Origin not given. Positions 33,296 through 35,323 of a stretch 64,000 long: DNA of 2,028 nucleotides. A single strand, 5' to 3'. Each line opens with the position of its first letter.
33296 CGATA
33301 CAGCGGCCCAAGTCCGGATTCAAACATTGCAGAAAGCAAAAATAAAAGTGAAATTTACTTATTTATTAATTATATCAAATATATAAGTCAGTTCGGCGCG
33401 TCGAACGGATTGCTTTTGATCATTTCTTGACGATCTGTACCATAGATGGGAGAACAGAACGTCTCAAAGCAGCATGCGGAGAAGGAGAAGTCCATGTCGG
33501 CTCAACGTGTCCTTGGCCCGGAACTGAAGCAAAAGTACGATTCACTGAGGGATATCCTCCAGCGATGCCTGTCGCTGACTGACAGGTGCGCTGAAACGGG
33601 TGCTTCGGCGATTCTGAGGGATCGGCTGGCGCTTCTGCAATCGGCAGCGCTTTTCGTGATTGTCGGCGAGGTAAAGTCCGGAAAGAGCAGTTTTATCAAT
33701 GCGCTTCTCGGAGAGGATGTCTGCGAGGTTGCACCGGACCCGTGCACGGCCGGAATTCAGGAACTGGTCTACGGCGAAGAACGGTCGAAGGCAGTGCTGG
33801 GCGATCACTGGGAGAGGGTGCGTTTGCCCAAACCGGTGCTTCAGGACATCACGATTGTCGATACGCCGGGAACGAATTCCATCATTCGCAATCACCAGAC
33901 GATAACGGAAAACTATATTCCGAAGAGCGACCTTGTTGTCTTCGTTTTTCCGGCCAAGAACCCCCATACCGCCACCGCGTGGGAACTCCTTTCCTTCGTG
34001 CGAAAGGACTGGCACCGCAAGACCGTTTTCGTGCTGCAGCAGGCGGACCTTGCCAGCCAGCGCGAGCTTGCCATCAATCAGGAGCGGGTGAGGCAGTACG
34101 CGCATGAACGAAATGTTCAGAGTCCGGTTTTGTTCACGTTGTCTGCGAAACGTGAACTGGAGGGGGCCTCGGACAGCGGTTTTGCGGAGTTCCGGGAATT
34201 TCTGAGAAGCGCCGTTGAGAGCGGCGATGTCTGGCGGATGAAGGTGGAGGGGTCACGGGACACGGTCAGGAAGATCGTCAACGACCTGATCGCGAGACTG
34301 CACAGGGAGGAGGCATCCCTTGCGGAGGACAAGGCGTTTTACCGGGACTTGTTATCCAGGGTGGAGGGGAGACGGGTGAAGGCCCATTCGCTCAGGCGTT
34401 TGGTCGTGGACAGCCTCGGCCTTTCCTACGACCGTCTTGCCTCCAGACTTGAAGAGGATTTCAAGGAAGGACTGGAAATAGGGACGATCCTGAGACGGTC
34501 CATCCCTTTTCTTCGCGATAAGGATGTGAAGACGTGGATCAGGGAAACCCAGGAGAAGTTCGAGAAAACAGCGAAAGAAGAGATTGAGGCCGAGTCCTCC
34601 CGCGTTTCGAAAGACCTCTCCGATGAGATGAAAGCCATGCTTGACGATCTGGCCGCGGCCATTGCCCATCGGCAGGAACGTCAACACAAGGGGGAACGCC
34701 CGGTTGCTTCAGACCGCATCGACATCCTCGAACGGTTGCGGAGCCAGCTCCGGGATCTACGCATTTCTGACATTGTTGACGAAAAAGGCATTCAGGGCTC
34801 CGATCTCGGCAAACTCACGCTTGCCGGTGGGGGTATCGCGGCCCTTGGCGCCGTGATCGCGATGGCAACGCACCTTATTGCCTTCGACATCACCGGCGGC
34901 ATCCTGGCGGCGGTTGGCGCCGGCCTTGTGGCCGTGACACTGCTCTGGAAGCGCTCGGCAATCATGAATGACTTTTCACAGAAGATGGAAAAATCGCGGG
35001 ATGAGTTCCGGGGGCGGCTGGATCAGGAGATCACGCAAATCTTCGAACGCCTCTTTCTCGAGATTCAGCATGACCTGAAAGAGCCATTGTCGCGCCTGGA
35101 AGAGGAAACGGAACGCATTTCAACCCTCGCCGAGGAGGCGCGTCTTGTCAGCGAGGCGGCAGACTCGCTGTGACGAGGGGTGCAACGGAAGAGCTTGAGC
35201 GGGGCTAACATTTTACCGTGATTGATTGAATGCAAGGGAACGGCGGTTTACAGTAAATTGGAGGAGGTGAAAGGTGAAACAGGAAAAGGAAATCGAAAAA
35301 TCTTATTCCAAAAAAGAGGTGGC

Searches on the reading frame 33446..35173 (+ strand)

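Call 16: search_protein_families(library=pfam, proteins=[window:33446-35173:+], max_evalue=0.01)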
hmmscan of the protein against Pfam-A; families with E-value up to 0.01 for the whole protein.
window:33446-35173:+ (575 aa): 7 families
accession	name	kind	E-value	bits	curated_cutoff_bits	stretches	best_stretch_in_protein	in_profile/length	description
PF00350.29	Dynamin_N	-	2.4e-24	86.7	27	2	121-199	89-167/168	Dynamin family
PF01926.29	MMR_HSR1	-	2.7e-10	40.8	21.9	1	71-197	3-111/113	50S ribosome-binding GTPase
PF02421.24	FeoB_N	-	6.4e-05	23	27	0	133-217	47-132/156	Ferrous iron transport protein B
PF00009.33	GTP_EFTU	-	0.0002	21.5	26.5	1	69-235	5-170/188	Elongation factor Tu GTP binding domain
PF03193.22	RsgA_GTPase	-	0.00025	21.3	30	1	63-145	103-170/174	RsgA GTPase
PF04548.22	AIG1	-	0.0034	17.2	27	0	71-158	4-74/212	AIG1 family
PF00735.24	Septin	-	0.0088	15.8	26.2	0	71-152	8-81/280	Septin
